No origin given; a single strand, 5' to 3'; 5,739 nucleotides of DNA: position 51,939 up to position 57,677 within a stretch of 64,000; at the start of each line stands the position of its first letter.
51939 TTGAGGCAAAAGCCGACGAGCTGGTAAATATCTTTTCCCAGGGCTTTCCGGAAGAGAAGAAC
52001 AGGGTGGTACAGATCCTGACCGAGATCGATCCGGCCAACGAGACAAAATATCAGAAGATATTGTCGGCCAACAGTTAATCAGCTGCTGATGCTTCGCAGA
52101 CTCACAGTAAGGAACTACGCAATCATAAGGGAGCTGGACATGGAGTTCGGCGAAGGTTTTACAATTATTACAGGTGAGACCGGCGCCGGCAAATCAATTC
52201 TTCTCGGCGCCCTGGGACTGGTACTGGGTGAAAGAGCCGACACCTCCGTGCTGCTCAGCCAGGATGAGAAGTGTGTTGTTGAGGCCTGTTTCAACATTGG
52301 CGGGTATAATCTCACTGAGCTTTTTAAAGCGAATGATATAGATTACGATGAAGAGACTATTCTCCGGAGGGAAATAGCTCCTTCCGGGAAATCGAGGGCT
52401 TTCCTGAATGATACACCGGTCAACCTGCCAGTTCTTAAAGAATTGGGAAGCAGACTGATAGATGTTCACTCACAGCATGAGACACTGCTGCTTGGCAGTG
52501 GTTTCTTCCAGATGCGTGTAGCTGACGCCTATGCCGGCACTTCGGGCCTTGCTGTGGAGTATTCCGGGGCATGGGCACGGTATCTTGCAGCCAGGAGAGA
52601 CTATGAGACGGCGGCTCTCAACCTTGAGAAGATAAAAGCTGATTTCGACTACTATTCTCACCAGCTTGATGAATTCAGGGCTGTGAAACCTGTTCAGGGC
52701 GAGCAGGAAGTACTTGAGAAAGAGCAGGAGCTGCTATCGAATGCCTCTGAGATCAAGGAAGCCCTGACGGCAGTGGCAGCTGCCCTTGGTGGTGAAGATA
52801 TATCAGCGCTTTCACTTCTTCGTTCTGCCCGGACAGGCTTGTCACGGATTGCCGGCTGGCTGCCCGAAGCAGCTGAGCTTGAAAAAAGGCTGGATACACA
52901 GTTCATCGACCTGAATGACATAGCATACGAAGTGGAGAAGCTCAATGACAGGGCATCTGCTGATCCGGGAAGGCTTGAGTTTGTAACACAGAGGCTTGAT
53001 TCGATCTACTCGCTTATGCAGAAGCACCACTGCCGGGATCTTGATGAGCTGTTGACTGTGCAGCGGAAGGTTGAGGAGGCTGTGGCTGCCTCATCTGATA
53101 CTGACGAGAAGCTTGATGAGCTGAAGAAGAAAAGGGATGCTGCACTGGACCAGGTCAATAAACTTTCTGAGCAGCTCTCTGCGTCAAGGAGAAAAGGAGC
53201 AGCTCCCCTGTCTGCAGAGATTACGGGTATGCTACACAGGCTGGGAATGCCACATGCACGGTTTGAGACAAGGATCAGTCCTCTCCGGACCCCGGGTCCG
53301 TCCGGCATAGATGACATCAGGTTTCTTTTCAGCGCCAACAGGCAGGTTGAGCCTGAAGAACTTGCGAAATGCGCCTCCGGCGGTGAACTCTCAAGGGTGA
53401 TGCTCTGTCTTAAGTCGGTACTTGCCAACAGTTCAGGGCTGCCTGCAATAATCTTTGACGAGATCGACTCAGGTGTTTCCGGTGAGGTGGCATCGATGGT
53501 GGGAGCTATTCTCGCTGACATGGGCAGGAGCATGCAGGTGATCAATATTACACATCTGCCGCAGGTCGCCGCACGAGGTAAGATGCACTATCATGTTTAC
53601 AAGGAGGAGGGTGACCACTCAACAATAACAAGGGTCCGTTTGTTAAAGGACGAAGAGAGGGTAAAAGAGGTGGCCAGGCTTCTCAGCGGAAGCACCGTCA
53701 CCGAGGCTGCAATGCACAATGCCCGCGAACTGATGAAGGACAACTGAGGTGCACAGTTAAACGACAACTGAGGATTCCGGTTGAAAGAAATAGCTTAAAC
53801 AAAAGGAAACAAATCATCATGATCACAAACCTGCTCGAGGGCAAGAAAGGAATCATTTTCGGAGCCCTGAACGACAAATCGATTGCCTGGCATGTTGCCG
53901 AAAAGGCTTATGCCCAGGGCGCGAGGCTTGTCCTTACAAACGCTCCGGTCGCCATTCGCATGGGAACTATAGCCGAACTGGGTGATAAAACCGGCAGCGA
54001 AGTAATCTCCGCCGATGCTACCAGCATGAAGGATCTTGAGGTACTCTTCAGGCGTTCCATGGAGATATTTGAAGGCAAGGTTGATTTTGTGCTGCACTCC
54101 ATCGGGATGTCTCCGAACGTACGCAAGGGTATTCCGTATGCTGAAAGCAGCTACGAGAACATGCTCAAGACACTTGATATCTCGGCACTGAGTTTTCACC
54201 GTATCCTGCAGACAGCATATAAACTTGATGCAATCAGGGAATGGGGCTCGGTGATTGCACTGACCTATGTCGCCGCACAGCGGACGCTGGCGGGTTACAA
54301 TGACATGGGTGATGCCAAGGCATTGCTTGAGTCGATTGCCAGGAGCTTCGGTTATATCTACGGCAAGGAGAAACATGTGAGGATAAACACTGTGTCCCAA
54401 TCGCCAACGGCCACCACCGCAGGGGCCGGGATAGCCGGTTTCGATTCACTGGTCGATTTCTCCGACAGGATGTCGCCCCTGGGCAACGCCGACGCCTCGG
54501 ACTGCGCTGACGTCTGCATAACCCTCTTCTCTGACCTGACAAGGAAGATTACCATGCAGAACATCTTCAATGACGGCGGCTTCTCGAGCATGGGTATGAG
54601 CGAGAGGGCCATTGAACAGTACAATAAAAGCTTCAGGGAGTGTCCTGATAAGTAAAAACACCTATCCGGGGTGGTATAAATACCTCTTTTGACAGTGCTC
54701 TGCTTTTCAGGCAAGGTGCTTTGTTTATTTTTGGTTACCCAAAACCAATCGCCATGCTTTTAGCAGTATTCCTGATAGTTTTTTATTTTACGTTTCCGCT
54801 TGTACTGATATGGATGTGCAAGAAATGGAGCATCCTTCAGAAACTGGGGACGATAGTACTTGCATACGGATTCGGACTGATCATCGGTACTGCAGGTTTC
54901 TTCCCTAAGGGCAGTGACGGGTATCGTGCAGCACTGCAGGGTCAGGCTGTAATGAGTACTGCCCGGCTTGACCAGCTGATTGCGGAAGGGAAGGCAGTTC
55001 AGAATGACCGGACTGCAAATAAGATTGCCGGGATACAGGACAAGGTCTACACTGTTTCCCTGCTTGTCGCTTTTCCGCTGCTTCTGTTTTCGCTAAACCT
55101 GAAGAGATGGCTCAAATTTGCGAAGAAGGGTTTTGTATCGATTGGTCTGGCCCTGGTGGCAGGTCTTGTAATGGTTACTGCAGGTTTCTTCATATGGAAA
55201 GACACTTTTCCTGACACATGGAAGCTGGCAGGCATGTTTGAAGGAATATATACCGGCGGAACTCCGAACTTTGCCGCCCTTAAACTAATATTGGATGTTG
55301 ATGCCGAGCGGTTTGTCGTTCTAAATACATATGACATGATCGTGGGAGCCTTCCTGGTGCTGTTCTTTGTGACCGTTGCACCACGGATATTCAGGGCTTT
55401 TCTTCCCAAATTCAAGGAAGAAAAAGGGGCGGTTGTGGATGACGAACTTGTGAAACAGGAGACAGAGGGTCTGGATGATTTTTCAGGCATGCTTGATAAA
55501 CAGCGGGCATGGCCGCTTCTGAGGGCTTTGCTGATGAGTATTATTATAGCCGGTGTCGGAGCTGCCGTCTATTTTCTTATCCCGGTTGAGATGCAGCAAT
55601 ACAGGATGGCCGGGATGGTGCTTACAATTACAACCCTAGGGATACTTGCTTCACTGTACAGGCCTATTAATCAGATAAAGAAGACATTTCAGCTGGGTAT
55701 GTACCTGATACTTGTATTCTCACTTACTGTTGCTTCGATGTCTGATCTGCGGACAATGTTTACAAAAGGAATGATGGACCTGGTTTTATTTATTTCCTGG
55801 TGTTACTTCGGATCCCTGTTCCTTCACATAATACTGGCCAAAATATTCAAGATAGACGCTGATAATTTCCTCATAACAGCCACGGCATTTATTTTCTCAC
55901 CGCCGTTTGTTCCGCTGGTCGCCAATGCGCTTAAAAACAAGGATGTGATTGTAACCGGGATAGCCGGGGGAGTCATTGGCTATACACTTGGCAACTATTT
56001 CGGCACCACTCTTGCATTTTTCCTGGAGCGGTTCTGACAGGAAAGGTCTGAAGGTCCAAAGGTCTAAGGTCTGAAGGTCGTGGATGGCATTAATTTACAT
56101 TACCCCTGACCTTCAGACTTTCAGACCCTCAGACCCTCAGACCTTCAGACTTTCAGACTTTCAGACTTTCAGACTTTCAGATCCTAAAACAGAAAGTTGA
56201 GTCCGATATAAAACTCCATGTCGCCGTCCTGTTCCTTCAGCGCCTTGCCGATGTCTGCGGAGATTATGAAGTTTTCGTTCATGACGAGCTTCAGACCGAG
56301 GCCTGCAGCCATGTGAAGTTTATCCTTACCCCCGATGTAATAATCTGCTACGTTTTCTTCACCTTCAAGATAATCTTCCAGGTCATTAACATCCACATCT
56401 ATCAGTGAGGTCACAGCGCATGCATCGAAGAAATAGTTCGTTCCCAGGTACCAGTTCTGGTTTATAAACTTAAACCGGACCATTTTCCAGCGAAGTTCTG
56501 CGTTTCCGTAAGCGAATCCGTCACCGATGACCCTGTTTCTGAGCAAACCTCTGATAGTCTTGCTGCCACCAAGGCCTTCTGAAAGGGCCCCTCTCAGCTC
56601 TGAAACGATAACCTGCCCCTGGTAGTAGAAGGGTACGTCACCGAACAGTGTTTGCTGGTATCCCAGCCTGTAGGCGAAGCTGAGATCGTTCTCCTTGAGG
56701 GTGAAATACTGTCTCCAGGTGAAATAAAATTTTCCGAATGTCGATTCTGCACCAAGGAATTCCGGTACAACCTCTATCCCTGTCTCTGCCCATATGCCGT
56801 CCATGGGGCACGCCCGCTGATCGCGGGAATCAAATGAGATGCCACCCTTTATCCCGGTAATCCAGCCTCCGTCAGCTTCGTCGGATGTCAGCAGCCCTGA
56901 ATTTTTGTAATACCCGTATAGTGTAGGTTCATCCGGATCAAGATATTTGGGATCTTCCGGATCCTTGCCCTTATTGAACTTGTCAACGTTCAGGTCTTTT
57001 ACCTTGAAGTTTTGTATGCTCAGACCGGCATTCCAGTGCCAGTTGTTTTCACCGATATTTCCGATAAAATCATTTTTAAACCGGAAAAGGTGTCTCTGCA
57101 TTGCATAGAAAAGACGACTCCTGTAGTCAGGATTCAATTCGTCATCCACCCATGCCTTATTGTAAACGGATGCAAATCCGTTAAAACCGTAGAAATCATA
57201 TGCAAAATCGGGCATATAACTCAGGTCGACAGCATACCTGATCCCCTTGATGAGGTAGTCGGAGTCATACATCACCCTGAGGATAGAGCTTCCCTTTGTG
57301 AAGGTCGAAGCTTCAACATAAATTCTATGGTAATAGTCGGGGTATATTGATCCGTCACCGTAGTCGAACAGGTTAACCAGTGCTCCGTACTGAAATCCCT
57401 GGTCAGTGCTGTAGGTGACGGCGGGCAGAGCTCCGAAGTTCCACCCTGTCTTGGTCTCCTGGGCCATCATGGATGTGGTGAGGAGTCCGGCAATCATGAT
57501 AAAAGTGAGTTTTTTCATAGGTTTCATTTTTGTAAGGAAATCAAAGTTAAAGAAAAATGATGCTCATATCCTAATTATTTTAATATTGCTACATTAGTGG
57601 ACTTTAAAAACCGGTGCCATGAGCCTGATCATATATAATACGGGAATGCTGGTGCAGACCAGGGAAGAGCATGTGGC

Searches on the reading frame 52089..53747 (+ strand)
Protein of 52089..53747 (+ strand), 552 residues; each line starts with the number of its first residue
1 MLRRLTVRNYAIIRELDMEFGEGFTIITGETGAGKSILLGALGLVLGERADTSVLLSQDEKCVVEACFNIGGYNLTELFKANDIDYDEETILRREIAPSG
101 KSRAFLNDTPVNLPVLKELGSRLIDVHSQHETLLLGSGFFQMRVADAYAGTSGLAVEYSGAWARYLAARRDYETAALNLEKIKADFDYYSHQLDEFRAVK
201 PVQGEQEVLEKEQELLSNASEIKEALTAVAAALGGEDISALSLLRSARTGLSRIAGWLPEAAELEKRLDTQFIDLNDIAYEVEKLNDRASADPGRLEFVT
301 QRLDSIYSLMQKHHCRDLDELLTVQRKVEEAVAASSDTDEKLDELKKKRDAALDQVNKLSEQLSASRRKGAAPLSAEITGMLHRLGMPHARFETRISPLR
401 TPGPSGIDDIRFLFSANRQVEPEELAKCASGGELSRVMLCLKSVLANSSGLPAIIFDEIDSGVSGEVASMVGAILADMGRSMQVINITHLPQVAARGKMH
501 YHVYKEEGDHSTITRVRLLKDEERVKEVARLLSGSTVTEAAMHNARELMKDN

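Call 10: search_protein_families(library=pfam, proteins=[window:52089-53747:+])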
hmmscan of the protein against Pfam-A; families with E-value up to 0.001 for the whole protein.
window:52089-53747:+ (552 aa): 4 families
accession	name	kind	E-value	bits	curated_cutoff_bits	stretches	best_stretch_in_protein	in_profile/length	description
PF02463.25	SMC_N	-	3.4e-17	63.1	40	1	2-510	2-218/220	RecF/RecN/SMC N terminal domain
PF13476.12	AAA_23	-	4.9e-11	44.1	27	1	4-227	1-194/201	AAA domain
PF13175.12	AAA_15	-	6.5e-05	23.1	32.1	1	1-126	1-92/374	AAA ATPase domain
PF13555.12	AAA_29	-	7e-05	22.9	27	1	2-46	1-46/61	P-loop containing region of AAA domain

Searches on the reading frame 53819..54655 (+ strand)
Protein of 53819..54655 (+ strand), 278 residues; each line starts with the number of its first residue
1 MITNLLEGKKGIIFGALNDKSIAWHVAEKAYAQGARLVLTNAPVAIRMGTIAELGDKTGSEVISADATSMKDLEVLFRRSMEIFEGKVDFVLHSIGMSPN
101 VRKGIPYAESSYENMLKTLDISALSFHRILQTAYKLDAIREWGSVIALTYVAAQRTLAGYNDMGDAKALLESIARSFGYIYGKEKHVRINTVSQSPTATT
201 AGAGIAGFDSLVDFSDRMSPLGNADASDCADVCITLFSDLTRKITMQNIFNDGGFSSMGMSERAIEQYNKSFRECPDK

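Call 10: search_protein_families(library=pfam, proteins=[window:53819-54655:+])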
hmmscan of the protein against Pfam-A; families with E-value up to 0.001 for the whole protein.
window:53819-54655:+ (278 aa): 2 families
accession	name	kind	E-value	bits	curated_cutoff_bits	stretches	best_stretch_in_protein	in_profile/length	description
PF13561.12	adh_short_C2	-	2.8e-57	194.5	27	1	15-256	1-236/236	Enoyl-(Acyl carrier protein) reductase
PF00106.31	adh_short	-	1.7e-08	34.6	26.6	1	20-201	10-186/195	short chain dehydrogenase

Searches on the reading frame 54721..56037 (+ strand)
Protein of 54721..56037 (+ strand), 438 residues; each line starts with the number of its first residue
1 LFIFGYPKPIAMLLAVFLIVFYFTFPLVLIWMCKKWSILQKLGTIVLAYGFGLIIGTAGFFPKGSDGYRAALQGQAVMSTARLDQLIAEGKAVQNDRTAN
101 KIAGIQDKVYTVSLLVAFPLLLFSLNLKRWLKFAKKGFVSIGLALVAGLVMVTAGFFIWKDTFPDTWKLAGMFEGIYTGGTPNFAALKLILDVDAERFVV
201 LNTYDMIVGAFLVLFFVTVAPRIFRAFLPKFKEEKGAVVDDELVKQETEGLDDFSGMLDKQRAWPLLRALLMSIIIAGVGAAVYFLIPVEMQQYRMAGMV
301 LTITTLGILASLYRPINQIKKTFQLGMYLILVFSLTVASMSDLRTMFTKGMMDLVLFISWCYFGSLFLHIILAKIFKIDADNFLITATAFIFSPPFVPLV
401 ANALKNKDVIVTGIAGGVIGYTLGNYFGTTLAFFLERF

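Call 10: search_protein_families(library=pfam, proteins=[window:54721-56037:+])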
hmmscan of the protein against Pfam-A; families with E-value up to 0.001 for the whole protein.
window:54721-56037:+ (438 aa): 1 family
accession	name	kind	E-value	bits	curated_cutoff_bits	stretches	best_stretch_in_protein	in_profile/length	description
PF05684.17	DUF819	-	3.1e-27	96.1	27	1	109-437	56-378/379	Protein of unknown function (DUF819)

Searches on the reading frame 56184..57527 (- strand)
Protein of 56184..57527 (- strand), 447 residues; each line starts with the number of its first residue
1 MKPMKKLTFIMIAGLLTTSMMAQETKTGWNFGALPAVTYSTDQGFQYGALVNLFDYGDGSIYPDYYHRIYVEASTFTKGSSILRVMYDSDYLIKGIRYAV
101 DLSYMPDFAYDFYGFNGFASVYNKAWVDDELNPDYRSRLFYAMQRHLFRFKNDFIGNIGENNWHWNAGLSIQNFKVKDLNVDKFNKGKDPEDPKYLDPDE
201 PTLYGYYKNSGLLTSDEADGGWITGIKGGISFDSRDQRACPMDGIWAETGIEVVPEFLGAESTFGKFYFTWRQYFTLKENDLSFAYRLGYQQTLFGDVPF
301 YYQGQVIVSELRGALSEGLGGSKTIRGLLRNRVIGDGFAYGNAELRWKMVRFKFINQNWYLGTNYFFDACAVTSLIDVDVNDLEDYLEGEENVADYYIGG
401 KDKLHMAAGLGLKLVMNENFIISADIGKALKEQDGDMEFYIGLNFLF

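Call 10: search_protein_families(library=pfam, proteins=[window:56184-57527:-])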
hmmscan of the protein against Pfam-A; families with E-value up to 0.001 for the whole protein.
window:56184-57527:- (447 aa): 1 family
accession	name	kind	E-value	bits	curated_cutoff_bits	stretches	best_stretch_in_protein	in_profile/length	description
PF01103.29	Omp85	-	5.4e-16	59.4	24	1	126-441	47-319/325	Omp85 superfamily domain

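Call 13: find_related_loci(query=window:56187-57527:-, collection=genome_contigs, flank=10000)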
Query window:56187-57527:- (447 aa) in genome_contigs; peptide patterns used: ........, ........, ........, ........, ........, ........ (x = any residue, [..] = any of these).
140 stretches matched a pattern; 119 encode a relative of the query (tblastn E <= 1e-3); the best 80 are kept; 79 distinct loci.
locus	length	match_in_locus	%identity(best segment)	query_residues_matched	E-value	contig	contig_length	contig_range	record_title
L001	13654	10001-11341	94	1-447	0e+0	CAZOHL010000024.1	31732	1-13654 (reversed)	MAG TPA_asm: uncultured Rikenella sp. isolate SRP278314_co1_10 genome assembly, contig: NODE_1826_length_31732_cov_11.66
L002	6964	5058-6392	94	1-447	0e+0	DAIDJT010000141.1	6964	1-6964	MAG TPA_asm: Bacteroidales bacterium isolate clean389 NODE_141_length_6964_cov_3.256716, whole genome shotgun sequence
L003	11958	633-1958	92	4-447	0e+0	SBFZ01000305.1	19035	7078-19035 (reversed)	MAG: Bacteroidetes bacterium isolate M0113 scaffold_180_1, whole genome shotgun sequence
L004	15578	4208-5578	86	1-447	0e+0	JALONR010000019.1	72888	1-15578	MAG: Bacteroidales bacterium isolate Prado082 scaffold_365, whole genome shotgun sequence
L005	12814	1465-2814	81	1-447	0e+0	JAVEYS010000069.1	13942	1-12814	MAG: Bacteroidales bacterium isolate BF4_36 NODE_13817_length_13942_cov_5.815273_Biofilm4, whole genome shotgun sequence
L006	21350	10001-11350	81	1-447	0e+0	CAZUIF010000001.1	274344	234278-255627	MAG TPA_asm: uncultured Rikenella sp. isolate binchicken_co190_102 genome assembly, contig: NODE_43_length_274344_cov_24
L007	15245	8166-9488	81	4-447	0e+0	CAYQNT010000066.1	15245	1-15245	MAG TPA_asm: uncultured Rikenella sp. isolate SRP294416_co3_180 genome assembly, contig: NODE_6815_length_15245_cov_4.12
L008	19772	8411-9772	81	1-447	0e+0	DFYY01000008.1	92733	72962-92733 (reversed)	MAG TPA_asm: Bacteroidales bacterium UBA4070 UBA4070_contig_1336, whole genome shotgun sequence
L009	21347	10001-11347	80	2-447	0e+0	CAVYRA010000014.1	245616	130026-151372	MAG: uncultured Rikenellaceae bacterium isolate MFD04716.bin.2.148 genome assembly, contig: contig_72501, whole genome s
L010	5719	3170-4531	80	1-447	0e+0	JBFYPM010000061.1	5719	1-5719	MAG: Bacteroidales bacterium isolate PPR_0155 k121_1018009, whole genome shotgun sequence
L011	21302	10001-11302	84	17-447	0e+0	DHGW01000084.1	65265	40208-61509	MAG TPA_asm: Bacteroidales bacterium UBA4788 UBA4788_contig_667, whole genome shotgun sequence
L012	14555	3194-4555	82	1-447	0e+0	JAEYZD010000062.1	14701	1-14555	MAG: Bacteroidetes bacterium isolate OH_CBlB_76 k127_973119, whole genome shotgun sequence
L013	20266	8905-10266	80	2-447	0e+0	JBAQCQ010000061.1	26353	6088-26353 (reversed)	MAG: Bacteroidales bacterium isolate MFD12018_ilm_asm_bin14 k127_35769, whole genome shotgun sequence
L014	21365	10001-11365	79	1-447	0e+0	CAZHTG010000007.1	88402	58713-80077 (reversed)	MAG TPA_asm: uncultured Rikenella sp. isolate SRP319275_co4_260 genome assembly, contig: NODE_124_length_88402_cov_7.761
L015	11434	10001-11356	79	4-447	0e+0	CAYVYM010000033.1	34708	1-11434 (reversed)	MAG TPA_asm: uncultured Rikenella sp. isolate SRP217488_co1_217 genome assembly, contig: NODE_555_length_34708_cov_6.879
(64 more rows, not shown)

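Call 30: find_encoding_contigs(protein=window:56184-57527:-, flank=10000, max_places=10)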
Protein window:56184-57527:- (447 aa): 1 contig read that carries it; 1 place shown.
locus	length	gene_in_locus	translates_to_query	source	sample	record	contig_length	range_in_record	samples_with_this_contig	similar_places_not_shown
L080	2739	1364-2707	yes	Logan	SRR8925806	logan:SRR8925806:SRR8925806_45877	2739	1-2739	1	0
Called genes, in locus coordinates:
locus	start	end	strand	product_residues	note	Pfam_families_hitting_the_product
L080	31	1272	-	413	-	PF01979:Amidohydro_1, PF07969:Amidohydro_3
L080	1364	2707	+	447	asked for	PF01103:Omp85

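Call 33: find_related_loci(query=window:56187-57527:-, collection=metagenome_contigs, flank=3000)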
Query window:56187-57527:- (447 aa) in metagenome_contigs; peptide patterns used: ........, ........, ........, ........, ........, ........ (x = any residue, [..] = any of these).
157 stretches matched a pattern; 124 encode a relative of the query (tblastn E <= 1e-3); the best 80 are kept; 80 distinct loci.
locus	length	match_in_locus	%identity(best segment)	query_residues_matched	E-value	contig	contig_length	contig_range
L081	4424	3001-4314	93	4-443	0e+0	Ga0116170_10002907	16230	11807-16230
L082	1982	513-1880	79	2-447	0e+0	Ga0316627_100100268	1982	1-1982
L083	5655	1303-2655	82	1-447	0e+0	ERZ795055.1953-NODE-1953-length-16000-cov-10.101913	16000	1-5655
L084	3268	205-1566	82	1-447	0e+0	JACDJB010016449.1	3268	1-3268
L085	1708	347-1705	79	3-447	0e+0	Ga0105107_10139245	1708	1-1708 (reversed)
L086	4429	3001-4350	80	1-447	0e+0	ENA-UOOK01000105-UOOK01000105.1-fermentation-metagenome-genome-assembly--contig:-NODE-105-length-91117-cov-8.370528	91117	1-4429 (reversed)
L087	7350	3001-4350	80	1-447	0e+0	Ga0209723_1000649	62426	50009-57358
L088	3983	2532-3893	79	1-447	0e+0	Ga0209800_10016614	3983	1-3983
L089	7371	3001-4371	77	1-447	0e+0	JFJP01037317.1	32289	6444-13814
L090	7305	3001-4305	82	17-447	0e+0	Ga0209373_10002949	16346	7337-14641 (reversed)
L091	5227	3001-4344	78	2-447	0e+0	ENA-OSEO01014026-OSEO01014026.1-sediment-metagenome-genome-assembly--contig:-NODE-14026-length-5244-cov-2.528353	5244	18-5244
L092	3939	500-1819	80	4-447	0e+0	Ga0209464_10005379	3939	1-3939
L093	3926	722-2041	79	4-447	0e+0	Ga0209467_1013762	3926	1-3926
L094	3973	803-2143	76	2-447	0e+0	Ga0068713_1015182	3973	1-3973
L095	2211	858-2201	76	1-447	0e+0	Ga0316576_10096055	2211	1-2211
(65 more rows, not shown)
